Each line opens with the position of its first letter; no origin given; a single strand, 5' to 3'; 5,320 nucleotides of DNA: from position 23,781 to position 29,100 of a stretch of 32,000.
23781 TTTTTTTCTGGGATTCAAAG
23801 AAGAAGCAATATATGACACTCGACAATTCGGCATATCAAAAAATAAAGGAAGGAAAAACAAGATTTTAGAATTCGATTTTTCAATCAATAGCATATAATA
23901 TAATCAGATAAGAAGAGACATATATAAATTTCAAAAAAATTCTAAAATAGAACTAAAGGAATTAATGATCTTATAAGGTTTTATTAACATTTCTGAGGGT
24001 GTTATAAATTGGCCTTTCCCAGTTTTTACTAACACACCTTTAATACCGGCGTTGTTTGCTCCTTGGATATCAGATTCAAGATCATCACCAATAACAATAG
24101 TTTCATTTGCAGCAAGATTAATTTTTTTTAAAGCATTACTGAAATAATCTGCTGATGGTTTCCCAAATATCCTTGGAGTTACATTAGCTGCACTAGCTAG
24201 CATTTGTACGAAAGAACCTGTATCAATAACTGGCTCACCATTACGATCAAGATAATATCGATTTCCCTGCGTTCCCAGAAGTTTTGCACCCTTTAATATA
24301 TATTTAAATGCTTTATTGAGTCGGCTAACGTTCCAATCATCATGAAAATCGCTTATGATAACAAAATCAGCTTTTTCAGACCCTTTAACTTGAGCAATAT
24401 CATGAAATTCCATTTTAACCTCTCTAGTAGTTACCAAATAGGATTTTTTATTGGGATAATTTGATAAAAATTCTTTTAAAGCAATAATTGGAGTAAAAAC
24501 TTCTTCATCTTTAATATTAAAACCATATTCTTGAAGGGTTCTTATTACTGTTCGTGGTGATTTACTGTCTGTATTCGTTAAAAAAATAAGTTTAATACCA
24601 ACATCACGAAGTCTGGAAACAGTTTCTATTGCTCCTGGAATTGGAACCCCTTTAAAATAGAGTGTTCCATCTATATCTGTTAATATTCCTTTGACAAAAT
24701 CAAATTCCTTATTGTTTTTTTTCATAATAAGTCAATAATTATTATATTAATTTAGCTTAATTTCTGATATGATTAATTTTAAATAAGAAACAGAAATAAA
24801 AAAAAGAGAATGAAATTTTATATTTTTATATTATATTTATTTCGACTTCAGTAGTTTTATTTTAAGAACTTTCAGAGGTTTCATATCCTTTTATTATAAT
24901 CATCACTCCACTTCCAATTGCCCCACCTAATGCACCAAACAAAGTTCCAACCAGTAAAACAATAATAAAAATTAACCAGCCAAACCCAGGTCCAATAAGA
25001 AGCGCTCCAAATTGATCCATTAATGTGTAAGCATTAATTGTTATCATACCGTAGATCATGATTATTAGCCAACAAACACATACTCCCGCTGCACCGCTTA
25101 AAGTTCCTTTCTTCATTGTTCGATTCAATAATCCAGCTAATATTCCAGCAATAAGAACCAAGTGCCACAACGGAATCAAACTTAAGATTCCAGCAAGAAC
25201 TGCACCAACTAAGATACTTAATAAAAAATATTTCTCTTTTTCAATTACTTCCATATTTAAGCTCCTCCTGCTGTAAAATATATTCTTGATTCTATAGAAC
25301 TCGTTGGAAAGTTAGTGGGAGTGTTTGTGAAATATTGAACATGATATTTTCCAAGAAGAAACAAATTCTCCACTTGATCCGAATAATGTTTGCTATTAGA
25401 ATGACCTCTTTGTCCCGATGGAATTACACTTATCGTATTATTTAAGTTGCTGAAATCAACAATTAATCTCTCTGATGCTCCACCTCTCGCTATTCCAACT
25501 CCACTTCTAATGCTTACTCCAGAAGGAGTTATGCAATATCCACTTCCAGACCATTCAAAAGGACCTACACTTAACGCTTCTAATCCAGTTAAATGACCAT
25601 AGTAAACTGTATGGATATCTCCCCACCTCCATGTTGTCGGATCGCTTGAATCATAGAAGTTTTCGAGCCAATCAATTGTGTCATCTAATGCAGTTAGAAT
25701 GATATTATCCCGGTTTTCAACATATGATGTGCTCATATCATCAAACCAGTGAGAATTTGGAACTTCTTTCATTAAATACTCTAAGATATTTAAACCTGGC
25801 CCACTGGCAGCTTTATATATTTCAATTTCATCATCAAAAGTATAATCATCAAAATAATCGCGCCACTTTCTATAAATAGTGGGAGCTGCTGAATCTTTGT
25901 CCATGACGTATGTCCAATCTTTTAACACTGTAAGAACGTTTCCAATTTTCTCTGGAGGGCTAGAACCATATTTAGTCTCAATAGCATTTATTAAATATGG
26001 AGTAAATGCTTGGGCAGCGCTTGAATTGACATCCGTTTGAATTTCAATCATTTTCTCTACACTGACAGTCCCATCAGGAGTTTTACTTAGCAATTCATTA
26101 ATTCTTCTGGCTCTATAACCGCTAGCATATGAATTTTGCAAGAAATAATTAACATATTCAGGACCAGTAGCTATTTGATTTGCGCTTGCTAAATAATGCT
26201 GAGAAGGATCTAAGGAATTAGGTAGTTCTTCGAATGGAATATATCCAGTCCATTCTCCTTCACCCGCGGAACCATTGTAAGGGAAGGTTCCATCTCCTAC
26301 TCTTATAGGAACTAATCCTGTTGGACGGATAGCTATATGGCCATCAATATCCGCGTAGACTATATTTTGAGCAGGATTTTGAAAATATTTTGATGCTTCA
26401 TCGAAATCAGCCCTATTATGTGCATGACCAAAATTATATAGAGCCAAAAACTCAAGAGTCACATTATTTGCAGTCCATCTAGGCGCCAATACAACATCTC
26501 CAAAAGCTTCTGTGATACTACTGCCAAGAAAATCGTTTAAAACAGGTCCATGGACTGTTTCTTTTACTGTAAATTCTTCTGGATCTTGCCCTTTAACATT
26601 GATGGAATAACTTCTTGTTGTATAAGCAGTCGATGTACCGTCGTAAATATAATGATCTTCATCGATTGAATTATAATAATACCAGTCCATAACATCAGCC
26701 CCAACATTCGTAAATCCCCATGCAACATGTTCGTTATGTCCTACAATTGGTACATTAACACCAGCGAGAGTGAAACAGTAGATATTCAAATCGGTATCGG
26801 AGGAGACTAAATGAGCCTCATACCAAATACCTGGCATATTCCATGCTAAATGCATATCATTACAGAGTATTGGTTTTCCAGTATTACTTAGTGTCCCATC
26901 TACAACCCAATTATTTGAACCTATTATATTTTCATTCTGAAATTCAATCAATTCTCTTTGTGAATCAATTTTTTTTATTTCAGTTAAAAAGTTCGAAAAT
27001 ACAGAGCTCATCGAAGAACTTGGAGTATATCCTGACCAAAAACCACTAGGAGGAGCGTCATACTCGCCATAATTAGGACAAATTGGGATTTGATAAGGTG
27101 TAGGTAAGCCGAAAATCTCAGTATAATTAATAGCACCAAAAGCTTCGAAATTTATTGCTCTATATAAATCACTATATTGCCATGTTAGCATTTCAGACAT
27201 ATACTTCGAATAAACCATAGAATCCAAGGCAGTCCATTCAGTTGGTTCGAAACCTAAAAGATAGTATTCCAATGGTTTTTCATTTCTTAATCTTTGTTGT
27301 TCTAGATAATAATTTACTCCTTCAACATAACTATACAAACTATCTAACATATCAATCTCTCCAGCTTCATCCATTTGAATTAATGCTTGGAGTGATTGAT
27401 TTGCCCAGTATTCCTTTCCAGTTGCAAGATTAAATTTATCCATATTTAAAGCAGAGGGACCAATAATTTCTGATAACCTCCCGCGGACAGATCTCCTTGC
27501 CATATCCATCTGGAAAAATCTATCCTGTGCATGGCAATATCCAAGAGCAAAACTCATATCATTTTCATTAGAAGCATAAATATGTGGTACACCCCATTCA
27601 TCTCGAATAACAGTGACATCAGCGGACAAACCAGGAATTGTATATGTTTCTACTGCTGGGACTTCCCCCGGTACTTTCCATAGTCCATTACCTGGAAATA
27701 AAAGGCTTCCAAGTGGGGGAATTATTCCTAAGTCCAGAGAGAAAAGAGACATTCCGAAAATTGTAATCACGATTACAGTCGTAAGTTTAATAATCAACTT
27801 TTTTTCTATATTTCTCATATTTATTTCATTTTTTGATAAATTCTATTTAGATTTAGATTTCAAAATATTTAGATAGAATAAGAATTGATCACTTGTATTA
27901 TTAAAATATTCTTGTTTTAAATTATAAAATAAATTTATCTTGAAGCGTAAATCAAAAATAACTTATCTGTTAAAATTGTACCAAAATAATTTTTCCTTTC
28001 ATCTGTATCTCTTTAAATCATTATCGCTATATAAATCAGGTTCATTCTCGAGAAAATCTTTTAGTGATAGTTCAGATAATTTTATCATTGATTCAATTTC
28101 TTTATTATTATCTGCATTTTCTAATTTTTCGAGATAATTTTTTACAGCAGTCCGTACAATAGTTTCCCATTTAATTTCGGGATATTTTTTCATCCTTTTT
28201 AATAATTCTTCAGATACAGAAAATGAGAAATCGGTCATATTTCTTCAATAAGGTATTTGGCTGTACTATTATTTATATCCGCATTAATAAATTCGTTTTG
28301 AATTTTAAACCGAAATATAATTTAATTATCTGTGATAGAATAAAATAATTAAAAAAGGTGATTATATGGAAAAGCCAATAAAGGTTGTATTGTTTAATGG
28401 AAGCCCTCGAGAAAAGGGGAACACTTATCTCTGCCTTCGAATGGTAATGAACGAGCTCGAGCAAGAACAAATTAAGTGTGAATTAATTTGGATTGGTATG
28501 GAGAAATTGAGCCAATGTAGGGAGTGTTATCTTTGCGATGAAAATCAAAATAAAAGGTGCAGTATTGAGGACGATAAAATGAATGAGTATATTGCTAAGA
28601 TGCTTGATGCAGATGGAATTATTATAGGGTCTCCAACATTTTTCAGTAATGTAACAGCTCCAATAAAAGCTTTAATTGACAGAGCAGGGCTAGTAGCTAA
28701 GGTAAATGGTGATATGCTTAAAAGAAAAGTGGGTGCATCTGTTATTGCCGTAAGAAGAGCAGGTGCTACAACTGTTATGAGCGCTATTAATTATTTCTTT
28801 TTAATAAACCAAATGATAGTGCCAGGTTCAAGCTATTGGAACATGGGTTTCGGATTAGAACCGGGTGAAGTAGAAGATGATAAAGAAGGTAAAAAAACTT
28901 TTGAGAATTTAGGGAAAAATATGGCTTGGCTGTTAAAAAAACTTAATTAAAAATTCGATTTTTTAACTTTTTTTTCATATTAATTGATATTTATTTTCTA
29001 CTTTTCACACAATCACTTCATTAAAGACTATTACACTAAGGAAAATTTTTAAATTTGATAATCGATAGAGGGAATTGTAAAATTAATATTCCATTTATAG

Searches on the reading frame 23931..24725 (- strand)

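Call 8: search_protein_families(library=ncbifam, proteins=[window:23931-24725:-], max_evalue=0.00001)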
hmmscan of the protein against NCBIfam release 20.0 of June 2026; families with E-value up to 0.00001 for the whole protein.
window:23931-24725:- (264 aa): 22 families
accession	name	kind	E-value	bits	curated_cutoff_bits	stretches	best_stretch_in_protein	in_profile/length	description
TIGR01458.1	HAD-SF-IIA-hyp3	hypoth_equivalog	2e-48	165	175.95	1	11-259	1-249/257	TIGR01458 family HAD-type hydrolase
TIGR01460.1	HAD-SF-IIA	subfamily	1.6e-38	132.9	100.15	1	14-236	1-246/246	HAD-IIA family hydrolase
TIGR01457.1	HAD-SF-IIA-hyp2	hypoth_equivalog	1.4e-35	123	247.65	1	12-257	2-246/249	TIGR01457 family HAD-type hydrolase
NF007762.0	PRK10444.1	equivalog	2e-28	99.6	368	1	11-259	3-246/250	HAD-IIA family hydrolase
NF053752.1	TK1734_fam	exception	7.1e-25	87.7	475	1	13-263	2-258/260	2-phosphoglycolate phosphatase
TIGR01452.1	PGP_euk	subfamily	4.7e-23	82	201.95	2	126-243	138-256/279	phosphoglycolate/pyridoxal phosphate family phosphatase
TIGR02253.1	CTE7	subfamily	8.3e-17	61.7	169.75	1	187-239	148-200/221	TIGR02253 family HAD-type hydrolase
TIGR02254.1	YjjG_YfnB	equivalog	7.4e-14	51.8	159.9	1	188-263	151-222/223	YjjG family noncanonical pyrimidine nucleotidase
TIGR01668.1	YqeG_hyp_ppase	hypoth_equivalog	6.7e-12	45.3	89.1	1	189-236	91-138/170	YqeG family HAD IIIA-type phosphatase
TIGR01459.1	HAD-SF-IIA-hyp4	hypoth_equivalog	6.7e-12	45.3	103.75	1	16-234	13-241/242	TIGR01459 family HAD-type hydrolase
TIGR01662.1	HAD-SF-IIIA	subfamily_domain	3.2e-11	43.5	44.6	1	187-235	91-140/141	HAD-IIIA family hydrolase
NF053830.1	RUBPPhHalo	equivalog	7.8e-11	42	330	1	189-262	159-232/234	ribulose-1,5-bisphosphate 5-phosphatase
TIGR02252.1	DREG-2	subfamily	7.3e-10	38.9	155.2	1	186-232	157-203/203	HAD hydrolase, REG-2-like, family IA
NF006506.0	PRK08942.1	equivalog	1.1e-07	31.6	178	0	189-242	103-156/182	D-glycero-beta-D-manno-heptose 1,7-bisphosphate 7-phosphatase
TIGR01549.1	HAD-SF-IA-v1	subfamily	1.7e-07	31.8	23.3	0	187-227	111-149/149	HAD-IA family hydrolase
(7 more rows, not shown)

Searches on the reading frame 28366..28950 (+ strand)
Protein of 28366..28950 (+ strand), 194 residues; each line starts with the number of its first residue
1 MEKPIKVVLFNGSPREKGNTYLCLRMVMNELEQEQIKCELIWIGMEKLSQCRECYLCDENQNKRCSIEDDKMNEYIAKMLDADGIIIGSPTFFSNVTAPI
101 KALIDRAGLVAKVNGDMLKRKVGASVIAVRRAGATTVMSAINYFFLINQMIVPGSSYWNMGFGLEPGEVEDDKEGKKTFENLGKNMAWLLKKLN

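Call 23: search_protein_families(library=pfam, proteins=[window:28366-28950:+], max_evalue=0.001)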
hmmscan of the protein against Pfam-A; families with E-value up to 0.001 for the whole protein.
window:28366-28950:+ (194 aa): 2 families
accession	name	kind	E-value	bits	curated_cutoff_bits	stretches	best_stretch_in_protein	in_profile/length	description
PF03358.20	FMN_red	-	6.2e-29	101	24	1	5-163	1-150/152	NADPH-dependent FMN reductase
PF02525.22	Flavodoxin_2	-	2.6e-05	24.4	27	1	6-107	2-106/198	Flavodoxin-like fold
